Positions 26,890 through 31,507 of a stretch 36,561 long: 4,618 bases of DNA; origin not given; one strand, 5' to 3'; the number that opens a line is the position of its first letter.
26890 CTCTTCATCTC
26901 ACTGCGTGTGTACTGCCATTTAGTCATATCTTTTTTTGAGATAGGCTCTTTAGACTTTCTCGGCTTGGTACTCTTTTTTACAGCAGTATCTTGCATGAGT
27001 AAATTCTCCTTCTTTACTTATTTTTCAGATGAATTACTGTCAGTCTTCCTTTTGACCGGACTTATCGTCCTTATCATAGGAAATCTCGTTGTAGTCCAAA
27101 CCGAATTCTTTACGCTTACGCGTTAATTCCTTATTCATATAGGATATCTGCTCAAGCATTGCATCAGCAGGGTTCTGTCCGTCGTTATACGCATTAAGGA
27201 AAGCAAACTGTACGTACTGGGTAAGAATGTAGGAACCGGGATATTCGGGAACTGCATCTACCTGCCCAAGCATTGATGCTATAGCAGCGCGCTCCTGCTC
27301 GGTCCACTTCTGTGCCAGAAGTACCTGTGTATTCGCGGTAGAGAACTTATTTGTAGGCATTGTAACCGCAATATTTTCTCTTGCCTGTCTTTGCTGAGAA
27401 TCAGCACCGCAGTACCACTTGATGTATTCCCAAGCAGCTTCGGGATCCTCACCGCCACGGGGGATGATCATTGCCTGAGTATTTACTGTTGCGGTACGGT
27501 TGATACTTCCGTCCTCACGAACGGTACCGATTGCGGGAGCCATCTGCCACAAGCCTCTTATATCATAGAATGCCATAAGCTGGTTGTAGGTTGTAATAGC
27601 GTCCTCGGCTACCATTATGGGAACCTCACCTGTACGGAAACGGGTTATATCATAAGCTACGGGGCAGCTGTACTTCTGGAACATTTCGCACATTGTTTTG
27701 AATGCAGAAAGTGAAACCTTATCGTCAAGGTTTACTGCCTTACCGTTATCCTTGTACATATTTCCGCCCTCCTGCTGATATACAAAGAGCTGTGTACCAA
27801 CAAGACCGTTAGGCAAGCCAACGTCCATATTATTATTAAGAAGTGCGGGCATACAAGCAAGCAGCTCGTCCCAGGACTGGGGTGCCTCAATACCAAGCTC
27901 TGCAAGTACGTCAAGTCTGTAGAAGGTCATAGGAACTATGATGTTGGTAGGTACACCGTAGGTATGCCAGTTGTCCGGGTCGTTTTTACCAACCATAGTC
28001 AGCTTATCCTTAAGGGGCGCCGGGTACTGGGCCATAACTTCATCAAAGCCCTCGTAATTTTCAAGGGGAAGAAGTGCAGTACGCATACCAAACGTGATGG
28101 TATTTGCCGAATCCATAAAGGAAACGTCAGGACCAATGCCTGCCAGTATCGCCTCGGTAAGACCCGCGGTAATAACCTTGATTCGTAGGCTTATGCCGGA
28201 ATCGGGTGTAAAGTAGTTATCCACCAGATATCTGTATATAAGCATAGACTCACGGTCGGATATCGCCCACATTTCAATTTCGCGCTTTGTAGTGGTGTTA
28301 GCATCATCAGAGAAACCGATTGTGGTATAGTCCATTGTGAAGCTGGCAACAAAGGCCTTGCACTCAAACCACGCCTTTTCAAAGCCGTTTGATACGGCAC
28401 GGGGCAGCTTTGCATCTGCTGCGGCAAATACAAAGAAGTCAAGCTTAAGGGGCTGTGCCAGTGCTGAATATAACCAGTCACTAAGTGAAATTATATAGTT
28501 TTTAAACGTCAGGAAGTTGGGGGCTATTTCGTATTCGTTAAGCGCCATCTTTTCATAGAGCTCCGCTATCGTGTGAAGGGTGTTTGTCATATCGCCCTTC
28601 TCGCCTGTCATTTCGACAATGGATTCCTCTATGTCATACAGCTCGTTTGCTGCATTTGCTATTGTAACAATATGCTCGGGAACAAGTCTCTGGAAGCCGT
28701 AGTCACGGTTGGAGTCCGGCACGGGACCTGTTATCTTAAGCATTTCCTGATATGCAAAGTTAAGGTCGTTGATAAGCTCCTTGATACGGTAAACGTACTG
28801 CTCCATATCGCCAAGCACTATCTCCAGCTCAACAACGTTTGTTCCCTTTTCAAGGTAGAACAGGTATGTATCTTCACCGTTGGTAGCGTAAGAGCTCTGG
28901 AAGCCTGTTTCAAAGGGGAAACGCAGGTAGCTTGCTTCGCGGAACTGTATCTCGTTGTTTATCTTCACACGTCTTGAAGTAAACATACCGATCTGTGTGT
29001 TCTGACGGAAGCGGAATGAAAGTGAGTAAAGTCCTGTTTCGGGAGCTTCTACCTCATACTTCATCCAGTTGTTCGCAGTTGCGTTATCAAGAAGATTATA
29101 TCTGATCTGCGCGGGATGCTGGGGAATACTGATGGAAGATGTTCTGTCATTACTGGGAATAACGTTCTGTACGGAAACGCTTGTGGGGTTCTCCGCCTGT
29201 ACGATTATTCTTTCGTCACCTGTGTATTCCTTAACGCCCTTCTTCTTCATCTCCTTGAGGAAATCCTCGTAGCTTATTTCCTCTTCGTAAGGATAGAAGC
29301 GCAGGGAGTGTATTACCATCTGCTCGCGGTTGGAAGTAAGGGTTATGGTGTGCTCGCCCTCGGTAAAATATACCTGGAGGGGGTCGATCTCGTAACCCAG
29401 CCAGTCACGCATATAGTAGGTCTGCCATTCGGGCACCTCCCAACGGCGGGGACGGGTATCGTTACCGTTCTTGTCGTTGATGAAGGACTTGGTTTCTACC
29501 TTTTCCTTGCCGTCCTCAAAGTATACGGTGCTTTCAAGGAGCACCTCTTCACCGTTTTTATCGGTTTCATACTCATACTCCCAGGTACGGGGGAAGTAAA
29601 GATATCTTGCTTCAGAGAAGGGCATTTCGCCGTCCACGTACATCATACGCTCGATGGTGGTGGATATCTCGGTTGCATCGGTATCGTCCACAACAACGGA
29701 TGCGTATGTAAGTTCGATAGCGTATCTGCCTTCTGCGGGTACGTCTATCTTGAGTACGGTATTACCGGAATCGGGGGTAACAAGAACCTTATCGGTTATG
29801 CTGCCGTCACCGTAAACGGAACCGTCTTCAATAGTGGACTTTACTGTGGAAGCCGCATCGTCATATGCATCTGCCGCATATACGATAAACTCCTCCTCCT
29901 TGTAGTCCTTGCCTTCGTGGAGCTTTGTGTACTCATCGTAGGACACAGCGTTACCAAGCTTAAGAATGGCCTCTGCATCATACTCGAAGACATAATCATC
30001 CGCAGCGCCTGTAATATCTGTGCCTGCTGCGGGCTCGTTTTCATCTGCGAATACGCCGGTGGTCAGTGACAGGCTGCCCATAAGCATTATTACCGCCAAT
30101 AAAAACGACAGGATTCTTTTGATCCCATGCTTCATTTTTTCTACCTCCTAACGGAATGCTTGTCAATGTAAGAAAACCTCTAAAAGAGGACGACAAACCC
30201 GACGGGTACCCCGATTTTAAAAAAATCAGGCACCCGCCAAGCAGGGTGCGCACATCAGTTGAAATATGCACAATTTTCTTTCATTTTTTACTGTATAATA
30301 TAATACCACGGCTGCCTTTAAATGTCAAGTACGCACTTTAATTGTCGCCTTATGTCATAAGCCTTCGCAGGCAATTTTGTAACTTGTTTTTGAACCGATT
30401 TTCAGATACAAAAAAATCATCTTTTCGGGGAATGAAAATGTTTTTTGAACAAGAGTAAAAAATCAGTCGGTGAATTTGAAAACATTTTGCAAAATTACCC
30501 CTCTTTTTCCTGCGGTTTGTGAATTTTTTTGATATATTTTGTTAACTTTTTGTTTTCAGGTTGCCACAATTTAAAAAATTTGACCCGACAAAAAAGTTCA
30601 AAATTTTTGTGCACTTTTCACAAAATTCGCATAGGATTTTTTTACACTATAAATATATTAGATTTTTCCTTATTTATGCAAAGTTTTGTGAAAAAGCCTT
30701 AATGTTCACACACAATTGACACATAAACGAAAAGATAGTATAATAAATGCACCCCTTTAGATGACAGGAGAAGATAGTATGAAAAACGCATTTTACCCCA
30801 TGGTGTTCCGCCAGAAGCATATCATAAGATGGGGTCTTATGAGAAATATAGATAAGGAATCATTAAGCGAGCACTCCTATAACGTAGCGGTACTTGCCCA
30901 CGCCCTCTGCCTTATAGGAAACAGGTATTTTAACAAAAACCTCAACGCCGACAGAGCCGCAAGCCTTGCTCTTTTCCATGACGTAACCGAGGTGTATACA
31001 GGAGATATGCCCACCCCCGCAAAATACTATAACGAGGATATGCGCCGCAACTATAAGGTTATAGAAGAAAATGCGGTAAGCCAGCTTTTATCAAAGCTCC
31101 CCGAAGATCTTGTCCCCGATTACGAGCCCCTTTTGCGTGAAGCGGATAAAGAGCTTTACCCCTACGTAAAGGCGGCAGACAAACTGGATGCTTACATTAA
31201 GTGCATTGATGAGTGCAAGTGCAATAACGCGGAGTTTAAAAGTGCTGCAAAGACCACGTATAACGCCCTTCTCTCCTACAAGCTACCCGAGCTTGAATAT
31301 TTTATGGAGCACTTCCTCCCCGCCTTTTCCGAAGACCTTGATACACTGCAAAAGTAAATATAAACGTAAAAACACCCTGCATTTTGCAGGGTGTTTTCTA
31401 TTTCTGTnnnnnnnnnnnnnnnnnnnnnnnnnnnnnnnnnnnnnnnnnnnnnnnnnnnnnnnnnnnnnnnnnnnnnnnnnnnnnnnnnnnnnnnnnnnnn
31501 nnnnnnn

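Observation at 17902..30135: Seven-gene ABC operon with two permease pairs, one giant CBM-SBP, an NHL-TPR-Yip1 membrane protein and a 1004-aa secreted protein, but no ATPase or regulator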

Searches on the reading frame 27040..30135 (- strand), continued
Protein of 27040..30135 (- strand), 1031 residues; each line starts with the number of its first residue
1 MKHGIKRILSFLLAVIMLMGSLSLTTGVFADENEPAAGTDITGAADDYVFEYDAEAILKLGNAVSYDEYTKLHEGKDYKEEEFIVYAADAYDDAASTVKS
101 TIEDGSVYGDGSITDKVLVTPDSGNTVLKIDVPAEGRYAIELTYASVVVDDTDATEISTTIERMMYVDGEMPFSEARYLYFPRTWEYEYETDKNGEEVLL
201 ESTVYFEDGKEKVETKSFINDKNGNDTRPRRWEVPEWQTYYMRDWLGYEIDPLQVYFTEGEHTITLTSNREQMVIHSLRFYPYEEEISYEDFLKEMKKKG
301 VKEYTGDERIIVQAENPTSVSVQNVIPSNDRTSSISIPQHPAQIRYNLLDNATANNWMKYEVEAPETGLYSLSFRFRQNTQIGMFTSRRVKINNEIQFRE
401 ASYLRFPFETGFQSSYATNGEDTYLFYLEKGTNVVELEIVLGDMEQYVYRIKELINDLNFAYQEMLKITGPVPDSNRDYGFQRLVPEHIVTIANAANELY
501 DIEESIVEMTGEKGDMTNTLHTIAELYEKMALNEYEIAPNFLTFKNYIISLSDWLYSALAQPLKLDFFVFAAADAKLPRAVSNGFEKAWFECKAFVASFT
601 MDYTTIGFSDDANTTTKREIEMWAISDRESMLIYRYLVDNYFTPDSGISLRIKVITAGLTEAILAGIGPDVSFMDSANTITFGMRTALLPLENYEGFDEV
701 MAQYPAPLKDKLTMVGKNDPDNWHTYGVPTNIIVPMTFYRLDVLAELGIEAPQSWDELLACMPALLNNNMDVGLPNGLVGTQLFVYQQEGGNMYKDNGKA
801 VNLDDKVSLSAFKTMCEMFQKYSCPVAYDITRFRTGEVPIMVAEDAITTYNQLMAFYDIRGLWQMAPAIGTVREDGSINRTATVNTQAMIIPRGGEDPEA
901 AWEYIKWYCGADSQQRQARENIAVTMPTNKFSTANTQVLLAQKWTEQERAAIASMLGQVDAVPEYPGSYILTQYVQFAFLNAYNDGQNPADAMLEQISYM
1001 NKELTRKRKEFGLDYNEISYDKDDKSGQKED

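Call 63: search_protein_families(library=pfam, proteins=[P0177, P0203, P0223, P0195, P0210, P0222, P0201], max_evalue=1)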
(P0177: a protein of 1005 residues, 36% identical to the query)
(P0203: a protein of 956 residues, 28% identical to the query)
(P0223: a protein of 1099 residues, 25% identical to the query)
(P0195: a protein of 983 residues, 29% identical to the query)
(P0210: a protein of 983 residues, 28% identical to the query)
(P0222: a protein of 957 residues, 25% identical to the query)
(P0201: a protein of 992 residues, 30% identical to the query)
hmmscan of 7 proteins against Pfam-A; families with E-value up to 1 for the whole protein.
P0177 (1005 aa): 6 families
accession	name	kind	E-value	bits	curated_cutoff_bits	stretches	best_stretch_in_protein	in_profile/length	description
PF01547.30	SBP_bac_1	-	5e-17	63.3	26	1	600-884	12-306/307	Bacterial extracellular solute-binding protein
PF13416.11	SBP_bac_8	-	5.8e-17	62.8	27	1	623-893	27-255/279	Bacterial extracellular solute-binding protein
PF16990.11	CBM_35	-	2.1e-05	25.3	28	1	110-181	36-105/121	Carbohydrate binding module (family 35)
PF18070.6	Cas9_PI2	-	0.01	17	27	1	64-98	21-55/59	CRISPR-Cas9 PI domain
PF25275.1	Golvesin_C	-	0.011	16.2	31.6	1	92-139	21-70/132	Golvesin C-terminal domain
PF18005.6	eIF3m_C_helix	-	0.34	11.1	25.6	1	312-322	2-12/29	eIF3 subunit M, C-terminal helix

P0203 (956 aa): 5 families
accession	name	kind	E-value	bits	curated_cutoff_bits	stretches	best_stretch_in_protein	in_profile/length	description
PF13416.11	SBP_bac_8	-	6.4e-25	88.9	27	1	600-861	31-254/279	Bacterial extracellular solute-binding protein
PF01547.30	SBP_bac_1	-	4e-20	73.5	26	1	600-857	43-307/307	Bacterial extracellular solute-binding protein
PF25275.1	Golvesin_C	-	2e-06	28.3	31.6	1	78-138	20-79/132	Golvesin C-terminal domain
PF16990.11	CBM_35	-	0.0013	19.5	28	0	286-324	21-60/121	Carbohydrate binding module (family 35)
PF05218.19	DUF713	-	0.14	12.4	24.5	1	419-522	71-168/185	Protein of unknown function (DUF713)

P0223 (1099 aa): 8 families
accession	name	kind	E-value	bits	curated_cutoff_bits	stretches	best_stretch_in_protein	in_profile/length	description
PF13416.11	SBP_bac_8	-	3.7e-12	47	27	1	710-958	34-251/279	Bacterial extracellular solute-binding protein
PF01547.30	SBP_bac_1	-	6.7e-09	36.6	26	2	759-805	100-136/307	Bacterial extracellular solute-binding protein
PF25275.1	Golvesin_C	-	2.5e-05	24.8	31.6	1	384-410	39-65/132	Golvesin C-terminal domain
PF18573.7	BclA_C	-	0.039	14.3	38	1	391-429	39-74/128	BclA C-terminal domain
PF16990.11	CBM_35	-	0.079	13.7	28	0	371-406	21-56/121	Carbohydrate binding module (family 35)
PF00801.26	PKD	-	0.19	12.2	23.5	0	380-409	33-68/80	PKD domain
PF21496.2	MIC5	-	0.23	12.1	27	1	514-552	28-66/74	Microneme protein MIC5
PF00630.25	Filamin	-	0.32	12.3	26.9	0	386-415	62-91/93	Filamin/ABP280 repeat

P0195 (983 aa): 5 families
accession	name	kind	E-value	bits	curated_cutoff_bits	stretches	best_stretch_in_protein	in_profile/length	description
PF01547.30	SBP_bac_1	-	2.3e-26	93.9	26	1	589-882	9-307/307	Bacterial extracellular solute-binding protein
PF13416.11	SBP_bac_8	-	1.2e-21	78.2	27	1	596-886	4-254/279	Bacterial extracellular solute-binding protein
PF25275.1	Golvesin_C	-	0.0002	21.9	31.6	1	114-142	39-67/132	Golvesin C-terminal domain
PF16990.11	CBM_35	-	0.013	16.2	28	0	114-137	34-57/121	Carbohydrate binding module (family 35)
PF10498.14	IFT57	-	0.1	12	40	1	435-491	260-316/360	Intra-flagellar transport protein 57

P0210 (983 aa): 4 families
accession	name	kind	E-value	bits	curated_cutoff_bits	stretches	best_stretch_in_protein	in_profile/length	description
PF13416.11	SBP_bac_8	-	1.1e-23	84.9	27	1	591-887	16-254/279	Bacterial extracellular solute-binding protein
PF01547.30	SBP_bac_1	-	7.7e-23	82.4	26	1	604-882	41-306/307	Bacterial extracellular solute-binding protein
PF09282.15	Mago-bind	-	0.13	12.7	20.6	1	834-846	3-15/27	Mago binding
PF25275.1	Golvesin_C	-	0.21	12.1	31.6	1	78-122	28-71/132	Golvesin C-terminal domain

P0222 (957 aa): 3 families
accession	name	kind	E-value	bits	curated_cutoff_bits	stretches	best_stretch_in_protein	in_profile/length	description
PF13416.11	SBP_bac_8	-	1.7e-15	58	27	1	582-860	4-250/279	Bacterial extracellular solute-binding protein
PF01547.30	SBP_bac_1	-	1e-13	52.4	26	1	584-859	17-306/307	Bacterial extracellular solute-binding protein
PF16990.11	CBM_35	-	0.0052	17.5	28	0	292-323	25-57/121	Carbohydrate binding module (family 35)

P0201 (992 aa): 7 families
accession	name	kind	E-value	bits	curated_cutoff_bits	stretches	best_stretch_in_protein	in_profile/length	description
PF01547.30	SBP_bac_1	-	3.8e-20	73.5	26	1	593-892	8-306/307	Bacterial extracellular solute-binding protein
PF13416.11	SBP_bac_8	-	1.5e-18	68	27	1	625-897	32-254/279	Bacterial extracellular solute-binding protein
PF17829.7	GH115_C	-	0.00035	20.9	24.1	1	177-251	95-167/172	Glycosyl hydrolase family 115 C-terminal domain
PF25275.1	Golvesin_C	-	0.00091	19.7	31.6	1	118-147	38-67/132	Golvesin C-terminal domain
PF04055.27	Radical_SAM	-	0.05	14.2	29.5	1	404-467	25-80/166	Radical SAM superfamily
PF10473.14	CENP-F_leu_zip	-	0.18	12.3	34.5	1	441-509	21-82/140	Leucine-rich repeats of kinetochore protein Cenp-F/LEK1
PF16943.10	T4SS_CagC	-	0.26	11.9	27.9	1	451-514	38-100/119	Cag pathogenicity island, type IV secretory system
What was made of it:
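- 27040..30135 (-): Secreted 1031-aa binding protein. Its predicted parts are a signal peptide, a disordered acidic linker, two beta-sandwiches (residues 80-440), a helical bundle (442-560) and a MalE-like solute-binding domain (560-1010). CBM_35/Golvesin_C hits are below threshold (call 63).
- On CBM35/CBM6-like carbohydrate-binding module (in the binding protein): Homologs give CBM_35 or Golvesin_C at 12-28 bits, below the cut-offs of 28 and 31.6 (call 63).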

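Call 73: find_encoding_contigs(protein=P0226, flank=10000, max_places=1)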
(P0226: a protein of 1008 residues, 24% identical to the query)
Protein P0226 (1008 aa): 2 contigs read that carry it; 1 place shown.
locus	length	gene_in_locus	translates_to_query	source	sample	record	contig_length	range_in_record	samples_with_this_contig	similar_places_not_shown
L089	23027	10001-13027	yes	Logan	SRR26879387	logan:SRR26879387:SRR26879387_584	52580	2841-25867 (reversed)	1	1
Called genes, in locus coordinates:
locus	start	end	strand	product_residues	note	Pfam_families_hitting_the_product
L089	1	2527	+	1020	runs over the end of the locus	PF01915:Glyco_hydro_3_C, PF14310:Fn3-like (weak), PF00933:Glyco_hydro_3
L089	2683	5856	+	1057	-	-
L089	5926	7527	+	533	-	-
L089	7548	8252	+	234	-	PF03935:SKN1_KRE6_Sbg1 (faint), PF26113:GH16_XgeA, PF00722:Glyco_hydro_16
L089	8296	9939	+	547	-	-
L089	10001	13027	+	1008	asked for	PF01547:SBP_bac_1, PF13416:SBP_bac_8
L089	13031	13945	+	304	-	PF00528:BPD_transp_1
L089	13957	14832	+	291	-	PF00528:BPD_transp_1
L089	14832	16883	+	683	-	PF01436:NHL (faint), PF04893:Yip1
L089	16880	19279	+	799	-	PF18952:DUF5696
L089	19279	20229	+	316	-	PF00528:BPD_transp_1 (weak)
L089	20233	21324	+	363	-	PF00528:BPD_transp_1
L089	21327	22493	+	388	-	PF03935:SKN1_KRE6_Sbg1 (weak), PF00722:Glyco_hydro_16, PF26113:GH16_XgeA, PF03935:SKN1_KRE6_Sbg1 (weak)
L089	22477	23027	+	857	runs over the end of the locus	PF06165:GH94_b-supersand, PF17167:Glyco_hydro_94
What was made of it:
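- Closest known: GH129. Different: The genomic contexts include beta-glucan-type loci (call 73).
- GH3, GH16 x2 and GH94 (call 73).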

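Call 84: find_encoding_contigs(protein=P0205, flank=10000, max_places=1)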
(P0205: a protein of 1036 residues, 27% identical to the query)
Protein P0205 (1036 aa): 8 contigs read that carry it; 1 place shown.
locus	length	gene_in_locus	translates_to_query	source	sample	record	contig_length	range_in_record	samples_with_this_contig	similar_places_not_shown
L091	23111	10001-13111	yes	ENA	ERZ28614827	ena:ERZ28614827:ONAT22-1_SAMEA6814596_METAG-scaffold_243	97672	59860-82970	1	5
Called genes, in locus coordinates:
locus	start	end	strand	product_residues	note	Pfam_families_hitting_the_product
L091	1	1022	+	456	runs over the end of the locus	PF10396:TrmE_N, PF12631:MnmE_helical, PF01926:MMR_HSR1, PF02421:FeoB_N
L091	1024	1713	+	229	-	PF07505:DUF5131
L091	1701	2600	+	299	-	PF04055:Radical_SAM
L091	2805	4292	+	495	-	PF02952:Fucose_iso_C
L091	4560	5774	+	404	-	-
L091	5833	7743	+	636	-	PF00005:ABC_tran, PF02463:SMC_N (faint), PF13555:AAA_29 (faint), PF20720:nSTAND3 (faint), PF24389:ORC-CDC6-like (faint), PF13304:AAA_21 (faint), PF12848:ABC_tran_Xtn, PF00005:ABC_tran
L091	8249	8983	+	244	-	PF00005:ABC_tran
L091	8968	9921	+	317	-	PF00005:ABC_tran, PF02463:SMC_N, PF13304:AAA_21 (faint), PF04014:MazE_antitoxin (faint)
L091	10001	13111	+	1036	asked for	PF01547:SBP_bac_1, PF13416:SBP_bac_8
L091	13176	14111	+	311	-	-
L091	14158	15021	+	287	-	PF00528:BPD_transp_1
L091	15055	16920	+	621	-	PF01436:NHL (faint)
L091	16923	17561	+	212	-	PF04893:Yip1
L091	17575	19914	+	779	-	PF18952:DUF5696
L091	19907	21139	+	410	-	PF00528:BPD_transp_1 (weak)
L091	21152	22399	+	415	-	PF00528:BPD_transp_1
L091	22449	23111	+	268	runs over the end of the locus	PF04909:Amidohydro_2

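Call 85: find_encoding_contigs(protein=P0213, flank=10000, max_places=1)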
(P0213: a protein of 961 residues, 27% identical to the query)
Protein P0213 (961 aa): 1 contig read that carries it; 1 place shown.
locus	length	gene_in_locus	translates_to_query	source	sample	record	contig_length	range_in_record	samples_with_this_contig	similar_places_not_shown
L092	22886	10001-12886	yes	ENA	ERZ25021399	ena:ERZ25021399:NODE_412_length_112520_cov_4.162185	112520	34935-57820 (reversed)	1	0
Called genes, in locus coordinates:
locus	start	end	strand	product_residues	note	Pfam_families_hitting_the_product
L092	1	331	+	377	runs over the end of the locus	PF02653:BPD_transp_2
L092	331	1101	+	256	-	PF00005:ABC_tran, PF13304:AAA_21 (faint)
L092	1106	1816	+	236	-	PF00005:ABC_tran, PF13304:AAA_21 (faint)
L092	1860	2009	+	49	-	-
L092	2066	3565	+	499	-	PF12673:SipL (weak), PF01476:LysM (weak)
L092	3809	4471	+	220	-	PF04854:DUF624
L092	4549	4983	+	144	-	PF01047:MarR, PF12802:MarR_2, PF13412:HTH_24 (weak), PF13545:HTH_Crp_2 (weak)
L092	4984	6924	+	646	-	PF00005:ABC_tran, PF13304:AAA_21 (faint)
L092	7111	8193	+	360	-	PF00072:Response_reg, PF00165:HTH_AraC (weak), PF12833:HTH_18, PF00165:HTH_AraC (weak)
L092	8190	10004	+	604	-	PF02743:dCache_1, PF06580:His_kinase, PF02518:HATPase_c (weak)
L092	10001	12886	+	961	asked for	PF01547:SBP_bac_1, PF13416:SBP_bac_8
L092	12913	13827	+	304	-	PF00528:BPD_transp_1 (faint)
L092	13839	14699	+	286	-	PF00528:BPD_transp_1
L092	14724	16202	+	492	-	PF01436:NHL (faint), PF00515:TPR_1 (faint)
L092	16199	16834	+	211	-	PF04893:Yip1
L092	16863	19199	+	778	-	PF18952:DUF5696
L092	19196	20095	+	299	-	PF00528:BPD_transp_1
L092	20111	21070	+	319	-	PF00528:BPD_transp_1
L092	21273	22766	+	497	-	PF01547:SBP_bac_1, PF13416:SBP_bac_8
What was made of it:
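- A two-component system plus a small binding protein (call 85).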

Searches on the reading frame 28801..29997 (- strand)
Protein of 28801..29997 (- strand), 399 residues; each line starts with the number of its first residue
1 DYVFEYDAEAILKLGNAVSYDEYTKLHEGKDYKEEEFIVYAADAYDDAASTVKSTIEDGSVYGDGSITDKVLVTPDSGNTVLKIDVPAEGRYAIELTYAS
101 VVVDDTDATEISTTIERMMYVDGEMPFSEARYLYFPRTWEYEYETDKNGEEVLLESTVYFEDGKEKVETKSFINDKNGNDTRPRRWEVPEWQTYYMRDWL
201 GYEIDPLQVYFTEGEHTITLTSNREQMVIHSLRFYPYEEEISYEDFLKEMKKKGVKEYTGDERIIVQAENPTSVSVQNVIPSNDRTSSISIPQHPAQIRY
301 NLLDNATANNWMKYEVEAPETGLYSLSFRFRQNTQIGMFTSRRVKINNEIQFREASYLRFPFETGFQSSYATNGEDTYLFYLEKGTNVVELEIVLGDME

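Call 63: search_protein_families(library=pfam, proteins=[window:28801-29997:-], max_evalue=1)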
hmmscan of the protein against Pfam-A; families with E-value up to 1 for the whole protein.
window:28801-29997:- (399 aa): 5 families
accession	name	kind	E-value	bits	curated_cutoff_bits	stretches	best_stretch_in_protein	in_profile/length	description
PF22361.2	IglE_N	-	0.0049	17.7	26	0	269-325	27-81/84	IglE, N-terminal domain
PF25275.1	Golvesin_C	-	0.013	16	31.6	0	300-335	31-66/132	Golvesin C-terminal domain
PF06480.20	FtsH_ext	-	0.019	15.6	25.5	1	238-290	26-73/103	FtsH Extracellular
PF17936.7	Big_6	-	0.072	13.8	27.6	1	56-100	12-56/83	Bacterial Ig domain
PF19076.6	CshA_repeat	-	0.083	14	27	0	69-96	38-64/103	Surface adhesin CshA repetitive domain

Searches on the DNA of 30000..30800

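Call 33: search_rna_families(source=window, start=30000, end=30800, threshold=evalue, max_evalue=1)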
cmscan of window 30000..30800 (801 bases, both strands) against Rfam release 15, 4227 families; matches with E-value up to 1: 3.
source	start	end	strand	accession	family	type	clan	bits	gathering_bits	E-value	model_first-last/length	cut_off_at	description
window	30361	30441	-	RF02900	AaHKsRNA82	Gene; sRNA;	-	22.9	51.4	0.66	1-81/81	no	Aggregatibacter sRNA 82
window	30508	30592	+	RF01797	fstAT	Gene; antitoxin;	-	21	72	0.45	1-94/94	no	Fst antitoxin sRNA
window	30614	30705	-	RF01824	RUF20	Gene;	-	14.2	60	0.63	1-425/425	no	RNA of unknown function 20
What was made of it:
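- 30136..30293 (-): Structured 5' leader of about 158 nt. A terminator-like hairpin (30249-30230 plus a U-run) overlaps a longer alternative hairpin. It may be an attenuator. No Rfam family matches (call 33).
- Tried and rejected: The Rfam scan found no known family (call 33).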

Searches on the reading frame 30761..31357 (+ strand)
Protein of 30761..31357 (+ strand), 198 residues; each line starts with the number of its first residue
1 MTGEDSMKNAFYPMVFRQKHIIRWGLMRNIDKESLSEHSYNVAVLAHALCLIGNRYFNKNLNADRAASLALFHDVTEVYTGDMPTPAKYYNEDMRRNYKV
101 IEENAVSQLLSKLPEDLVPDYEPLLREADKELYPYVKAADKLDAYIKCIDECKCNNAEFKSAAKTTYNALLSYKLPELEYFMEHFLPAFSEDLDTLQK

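Call 6: search_protein_families(library=pfam, proteins=[window:30761-31357:+], max_evalue=0.001)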
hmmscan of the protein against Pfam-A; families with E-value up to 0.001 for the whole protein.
window:30761-31357:+ (198 aa): 3 families
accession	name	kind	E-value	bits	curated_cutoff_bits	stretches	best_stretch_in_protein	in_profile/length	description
PF12917.13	YfbR-like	-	3e-68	229.5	25.9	1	11-189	2-182/182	5'-deoxynucleotidase YfbR-like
PF13023.12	HD_3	-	4.4e-16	59.7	22.5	1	18-157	4-140/165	HD domain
PF01966.28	HD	-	2.9e-07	31.2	22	1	36-144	2-115/116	HD domain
